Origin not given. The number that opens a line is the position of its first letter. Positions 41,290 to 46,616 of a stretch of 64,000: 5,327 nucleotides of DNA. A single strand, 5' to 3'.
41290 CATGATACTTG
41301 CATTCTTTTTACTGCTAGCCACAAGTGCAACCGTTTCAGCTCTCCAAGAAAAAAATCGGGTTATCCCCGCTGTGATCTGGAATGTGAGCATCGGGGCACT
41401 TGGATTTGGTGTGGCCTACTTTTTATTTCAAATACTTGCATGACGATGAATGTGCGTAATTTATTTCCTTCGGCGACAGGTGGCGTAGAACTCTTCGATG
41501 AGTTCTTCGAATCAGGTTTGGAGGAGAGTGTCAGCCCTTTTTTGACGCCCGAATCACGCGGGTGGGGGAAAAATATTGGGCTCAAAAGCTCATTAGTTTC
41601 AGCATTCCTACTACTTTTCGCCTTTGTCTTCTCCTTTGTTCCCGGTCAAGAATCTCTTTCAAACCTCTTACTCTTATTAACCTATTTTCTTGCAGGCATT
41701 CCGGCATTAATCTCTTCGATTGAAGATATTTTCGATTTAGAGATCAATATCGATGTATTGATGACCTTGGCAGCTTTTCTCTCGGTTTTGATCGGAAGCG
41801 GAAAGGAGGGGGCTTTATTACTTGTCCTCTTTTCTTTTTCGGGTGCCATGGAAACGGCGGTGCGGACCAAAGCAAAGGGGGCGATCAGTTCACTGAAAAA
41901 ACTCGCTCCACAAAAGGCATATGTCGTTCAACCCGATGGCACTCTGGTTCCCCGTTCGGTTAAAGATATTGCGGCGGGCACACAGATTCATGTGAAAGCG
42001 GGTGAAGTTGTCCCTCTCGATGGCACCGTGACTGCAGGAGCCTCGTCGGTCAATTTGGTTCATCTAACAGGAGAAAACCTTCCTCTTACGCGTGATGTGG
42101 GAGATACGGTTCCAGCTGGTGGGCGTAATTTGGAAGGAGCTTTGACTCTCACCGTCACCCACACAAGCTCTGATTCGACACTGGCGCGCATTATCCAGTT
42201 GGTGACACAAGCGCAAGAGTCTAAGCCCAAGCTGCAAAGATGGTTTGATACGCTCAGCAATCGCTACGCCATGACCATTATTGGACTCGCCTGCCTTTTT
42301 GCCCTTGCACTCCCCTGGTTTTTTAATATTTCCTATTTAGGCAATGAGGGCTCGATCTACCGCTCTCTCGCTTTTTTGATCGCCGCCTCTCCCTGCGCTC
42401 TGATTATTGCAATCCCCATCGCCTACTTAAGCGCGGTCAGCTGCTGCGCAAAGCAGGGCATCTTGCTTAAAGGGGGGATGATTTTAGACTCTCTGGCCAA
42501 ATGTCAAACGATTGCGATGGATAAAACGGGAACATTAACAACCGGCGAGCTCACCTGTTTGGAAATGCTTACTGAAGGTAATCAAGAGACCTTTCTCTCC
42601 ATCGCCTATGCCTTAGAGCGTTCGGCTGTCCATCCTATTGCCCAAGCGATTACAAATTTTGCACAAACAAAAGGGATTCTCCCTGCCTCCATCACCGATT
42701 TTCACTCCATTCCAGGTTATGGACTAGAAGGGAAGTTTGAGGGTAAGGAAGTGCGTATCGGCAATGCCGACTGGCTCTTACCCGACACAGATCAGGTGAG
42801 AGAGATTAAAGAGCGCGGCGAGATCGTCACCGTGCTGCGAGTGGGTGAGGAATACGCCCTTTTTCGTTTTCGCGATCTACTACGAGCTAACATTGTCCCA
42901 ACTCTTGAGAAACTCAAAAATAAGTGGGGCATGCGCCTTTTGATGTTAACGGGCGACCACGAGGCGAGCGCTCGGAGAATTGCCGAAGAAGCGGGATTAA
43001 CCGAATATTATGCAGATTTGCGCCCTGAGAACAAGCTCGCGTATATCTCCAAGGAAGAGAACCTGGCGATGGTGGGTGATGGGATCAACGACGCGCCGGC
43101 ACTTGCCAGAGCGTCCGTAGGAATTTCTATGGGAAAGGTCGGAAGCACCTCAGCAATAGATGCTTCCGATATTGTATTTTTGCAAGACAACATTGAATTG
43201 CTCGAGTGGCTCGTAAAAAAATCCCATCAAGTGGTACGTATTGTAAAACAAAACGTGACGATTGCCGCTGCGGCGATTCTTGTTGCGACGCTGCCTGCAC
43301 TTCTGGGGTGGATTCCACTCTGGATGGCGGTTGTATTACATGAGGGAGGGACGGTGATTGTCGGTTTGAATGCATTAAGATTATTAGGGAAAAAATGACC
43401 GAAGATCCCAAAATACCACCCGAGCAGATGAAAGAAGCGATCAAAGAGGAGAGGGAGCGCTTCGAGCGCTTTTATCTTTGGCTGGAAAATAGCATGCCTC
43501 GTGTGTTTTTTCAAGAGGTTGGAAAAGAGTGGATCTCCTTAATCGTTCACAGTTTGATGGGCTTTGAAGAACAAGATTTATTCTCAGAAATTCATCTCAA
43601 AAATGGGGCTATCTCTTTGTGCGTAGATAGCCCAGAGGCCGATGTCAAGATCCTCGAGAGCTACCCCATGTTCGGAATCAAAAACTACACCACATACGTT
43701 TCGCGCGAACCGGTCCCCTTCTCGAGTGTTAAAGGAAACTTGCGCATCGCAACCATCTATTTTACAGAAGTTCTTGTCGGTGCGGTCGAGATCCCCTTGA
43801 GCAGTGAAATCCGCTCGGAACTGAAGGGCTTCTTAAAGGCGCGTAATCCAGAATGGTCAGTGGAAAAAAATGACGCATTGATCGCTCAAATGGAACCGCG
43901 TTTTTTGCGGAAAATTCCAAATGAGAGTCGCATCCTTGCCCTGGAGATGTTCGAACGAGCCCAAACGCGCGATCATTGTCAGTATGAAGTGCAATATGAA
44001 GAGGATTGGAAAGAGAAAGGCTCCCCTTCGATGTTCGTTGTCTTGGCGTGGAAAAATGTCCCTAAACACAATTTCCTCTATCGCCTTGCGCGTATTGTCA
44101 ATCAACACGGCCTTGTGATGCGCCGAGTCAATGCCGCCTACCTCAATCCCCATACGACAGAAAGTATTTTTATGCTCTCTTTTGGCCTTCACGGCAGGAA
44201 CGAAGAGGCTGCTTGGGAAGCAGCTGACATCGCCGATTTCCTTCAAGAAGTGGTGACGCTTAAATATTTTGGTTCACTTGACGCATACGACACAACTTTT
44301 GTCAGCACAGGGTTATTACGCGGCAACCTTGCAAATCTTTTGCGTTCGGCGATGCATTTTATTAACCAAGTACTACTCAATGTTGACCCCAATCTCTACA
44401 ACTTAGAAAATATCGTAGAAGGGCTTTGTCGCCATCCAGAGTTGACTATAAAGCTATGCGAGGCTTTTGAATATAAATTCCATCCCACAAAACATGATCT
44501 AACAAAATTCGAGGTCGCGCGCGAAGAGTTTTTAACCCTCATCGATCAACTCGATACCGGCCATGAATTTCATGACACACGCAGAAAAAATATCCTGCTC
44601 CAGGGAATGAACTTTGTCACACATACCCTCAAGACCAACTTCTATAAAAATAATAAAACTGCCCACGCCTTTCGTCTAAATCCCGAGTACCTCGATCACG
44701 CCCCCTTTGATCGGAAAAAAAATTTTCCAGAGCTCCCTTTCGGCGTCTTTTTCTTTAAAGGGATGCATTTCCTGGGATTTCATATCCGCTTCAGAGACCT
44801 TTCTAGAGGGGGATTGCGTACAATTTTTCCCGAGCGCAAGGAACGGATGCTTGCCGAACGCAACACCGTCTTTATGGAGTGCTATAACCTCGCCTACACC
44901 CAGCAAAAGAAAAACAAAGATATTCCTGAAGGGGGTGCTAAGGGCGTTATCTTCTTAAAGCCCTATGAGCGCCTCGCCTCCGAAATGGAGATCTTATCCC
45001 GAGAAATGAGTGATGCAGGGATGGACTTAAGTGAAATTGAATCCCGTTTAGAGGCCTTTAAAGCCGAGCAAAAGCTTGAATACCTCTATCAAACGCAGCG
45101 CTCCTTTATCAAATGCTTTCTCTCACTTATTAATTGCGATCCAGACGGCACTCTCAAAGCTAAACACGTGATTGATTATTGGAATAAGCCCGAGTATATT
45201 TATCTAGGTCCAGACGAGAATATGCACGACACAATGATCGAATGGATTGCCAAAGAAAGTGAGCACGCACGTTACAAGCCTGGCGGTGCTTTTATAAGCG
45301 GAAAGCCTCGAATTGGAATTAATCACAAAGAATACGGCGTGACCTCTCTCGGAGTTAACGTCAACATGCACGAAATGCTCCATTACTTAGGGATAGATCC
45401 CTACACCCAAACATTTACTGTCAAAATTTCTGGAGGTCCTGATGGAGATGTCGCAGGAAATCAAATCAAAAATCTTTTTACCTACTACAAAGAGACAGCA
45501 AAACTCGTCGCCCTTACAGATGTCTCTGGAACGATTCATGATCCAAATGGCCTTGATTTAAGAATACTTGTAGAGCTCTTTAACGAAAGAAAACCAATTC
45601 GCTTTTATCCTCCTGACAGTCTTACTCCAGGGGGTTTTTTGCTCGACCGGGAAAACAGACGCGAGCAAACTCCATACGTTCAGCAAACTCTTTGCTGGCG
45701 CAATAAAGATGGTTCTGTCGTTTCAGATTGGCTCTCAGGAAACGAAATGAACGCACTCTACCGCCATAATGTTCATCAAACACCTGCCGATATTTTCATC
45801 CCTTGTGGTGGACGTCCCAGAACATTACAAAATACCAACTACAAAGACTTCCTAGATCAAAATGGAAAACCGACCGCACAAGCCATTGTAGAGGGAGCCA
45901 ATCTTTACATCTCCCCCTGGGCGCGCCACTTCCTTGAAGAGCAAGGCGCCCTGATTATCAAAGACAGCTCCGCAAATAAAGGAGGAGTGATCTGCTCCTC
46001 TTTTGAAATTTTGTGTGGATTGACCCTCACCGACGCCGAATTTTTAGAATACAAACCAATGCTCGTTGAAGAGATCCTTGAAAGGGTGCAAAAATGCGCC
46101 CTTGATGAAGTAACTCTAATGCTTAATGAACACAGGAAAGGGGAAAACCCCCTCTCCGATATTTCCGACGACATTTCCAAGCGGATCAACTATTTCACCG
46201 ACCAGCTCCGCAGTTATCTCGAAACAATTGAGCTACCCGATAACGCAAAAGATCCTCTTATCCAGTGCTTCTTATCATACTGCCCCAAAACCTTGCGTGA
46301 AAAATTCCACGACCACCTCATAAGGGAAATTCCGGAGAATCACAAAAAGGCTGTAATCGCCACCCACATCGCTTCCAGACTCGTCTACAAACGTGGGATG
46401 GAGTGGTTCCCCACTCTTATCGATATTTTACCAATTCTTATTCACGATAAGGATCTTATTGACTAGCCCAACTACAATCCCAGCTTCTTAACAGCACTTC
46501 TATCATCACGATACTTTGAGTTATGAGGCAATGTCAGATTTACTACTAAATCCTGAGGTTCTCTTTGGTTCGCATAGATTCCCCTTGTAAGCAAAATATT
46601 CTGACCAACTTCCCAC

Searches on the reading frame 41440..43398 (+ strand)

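Call 26: search_protein_families(library=ncbifam, proteins=[window:41440-43398:+], max_evalue=1e-10)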
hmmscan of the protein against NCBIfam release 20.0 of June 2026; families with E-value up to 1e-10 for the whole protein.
window:41440-43398:+ (652 aa): 17 families
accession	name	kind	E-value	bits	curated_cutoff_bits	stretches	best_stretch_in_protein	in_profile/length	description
TIGR01525.1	ATPase-IB_hvy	subfamily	1.3e-165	552.5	346.25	1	104-648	1-560/560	heavy metal translocating P-type ATPase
TIGR01512.1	ATPase-IB2_Cd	subfamily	2.9e-148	494.6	313.5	1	104-649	1-493/494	cadmium family heavy metal-translocating P-type ATPase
NF008262.1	PRK11033.1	equivalog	8.3e-108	361.7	1005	1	57-652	132-731/731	zinc/cadmium/mercury/lead-transporting ATPase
TIGR01511.1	ATPase-IB1_Cu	subfamily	1.2e-101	341.2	397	1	122-648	44-541/542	copper-translocating P-type ATPase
NF033775.1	P_type_ZntA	exception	8.8e-99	331.7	1240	1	103-652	182-732/732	Zn(II)/Cd(II)/Pb(II) translocating P-type ATPase ZntA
NF007952.0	PRK10671.1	equivalog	5e-80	269.8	1316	1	125-607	294-783/838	copper-exporting P-type ATPase CopA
TIGR01494.1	ATPase_P-type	subfamily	9e-67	225.5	62.3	1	127-624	2-464/478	HAD-IC family P-type ATPase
TIGR01497.1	kdpB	equivalog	3.6e-40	137.7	527.9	2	456-605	421-572/675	potassium-transporting ATPase subunit KdpB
TIGR01647.1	ATPase-IIIA_H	equivalog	1e-35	123.1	615.5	1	104-410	38-345/755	plasma-membrane proton-efflux P-type ATPase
NF010609.0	PRK14010.1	equivalog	5.2e-32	110.9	1323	1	126-620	74-586/673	K(+)-transporting ATPase subunit B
TIGR01116.1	ATPase-IIA1_Ca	equivalog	9.4e-24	83.5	703.4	0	477-603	463-606/799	calcium-translocating P-type ATPase, SERCA-type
TIGR01522.1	ATPase-IIA2_Ca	equivalog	2.6e-23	81.8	798.3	0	145-385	104-349/854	calcium-transporting P-type ATPase, PMR1-type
TIGR01517.1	ATPase-IIB_Ca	equivalog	6e-22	77.6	507.05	1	538-599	625-686/882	calcium-translocating P-type ATPase, PMCA-type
TIGR01106.1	ATPase-IIC_X-K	subfamily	1.1e-21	76.5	946.1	0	135-377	118-366/997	Na,H/K antiporter P-type ATPase subunit alpha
TIGR01523.1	ATPase-IID_K-Na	equivalog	5.3e-19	67.3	645.05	0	540-587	692-739/997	potassium/sodium efflux P-type ATPase, fungal-type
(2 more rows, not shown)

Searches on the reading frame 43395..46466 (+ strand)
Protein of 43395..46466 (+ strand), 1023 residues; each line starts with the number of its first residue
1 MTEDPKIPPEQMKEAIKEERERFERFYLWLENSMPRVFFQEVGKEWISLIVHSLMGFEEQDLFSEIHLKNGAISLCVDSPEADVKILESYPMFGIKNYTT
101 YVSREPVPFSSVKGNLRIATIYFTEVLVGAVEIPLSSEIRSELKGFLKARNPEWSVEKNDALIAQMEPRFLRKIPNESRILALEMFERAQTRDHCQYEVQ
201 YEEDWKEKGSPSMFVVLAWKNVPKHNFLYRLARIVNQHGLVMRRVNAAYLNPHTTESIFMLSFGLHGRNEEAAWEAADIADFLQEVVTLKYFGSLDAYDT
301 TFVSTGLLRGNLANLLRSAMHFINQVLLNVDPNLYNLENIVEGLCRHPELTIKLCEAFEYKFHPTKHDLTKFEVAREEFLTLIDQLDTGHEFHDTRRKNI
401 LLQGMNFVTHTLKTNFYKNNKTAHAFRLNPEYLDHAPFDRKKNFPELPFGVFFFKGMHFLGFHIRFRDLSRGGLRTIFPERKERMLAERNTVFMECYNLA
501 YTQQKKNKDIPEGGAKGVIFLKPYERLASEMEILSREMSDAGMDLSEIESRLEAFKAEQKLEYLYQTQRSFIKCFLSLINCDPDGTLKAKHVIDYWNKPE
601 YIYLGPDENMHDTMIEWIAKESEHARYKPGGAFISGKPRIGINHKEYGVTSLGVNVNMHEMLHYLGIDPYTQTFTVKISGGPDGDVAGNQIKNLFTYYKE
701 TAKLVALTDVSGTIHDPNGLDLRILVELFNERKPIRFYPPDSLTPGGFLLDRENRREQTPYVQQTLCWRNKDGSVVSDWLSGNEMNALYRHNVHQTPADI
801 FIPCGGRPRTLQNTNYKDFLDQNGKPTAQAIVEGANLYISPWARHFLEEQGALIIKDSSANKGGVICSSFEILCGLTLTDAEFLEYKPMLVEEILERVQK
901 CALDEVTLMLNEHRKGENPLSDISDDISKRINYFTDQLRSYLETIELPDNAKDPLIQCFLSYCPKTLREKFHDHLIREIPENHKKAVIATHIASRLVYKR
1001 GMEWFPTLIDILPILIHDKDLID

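Call 26: search_protein_families(library=ncbifam, proteins=[window:43395-46466:+], max_evalue=1e-10)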
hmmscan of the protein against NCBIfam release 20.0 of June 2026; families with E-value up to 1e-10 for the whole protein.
window:43395-46466:+ (1023 aa): 2 families
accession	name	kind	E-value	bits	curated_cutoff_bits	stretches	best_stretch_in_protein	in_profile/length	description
NF040817.1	GdhA_Arch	equivalog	6.8e-13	48.6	750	0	606-739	144-274/419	glutamate dehydrogenase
NF041398.1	GluDhGdhB_Halo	equivalog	2.3e-11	43.3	620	0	827-877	302-352/410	glutamate dehydrogenase GdhB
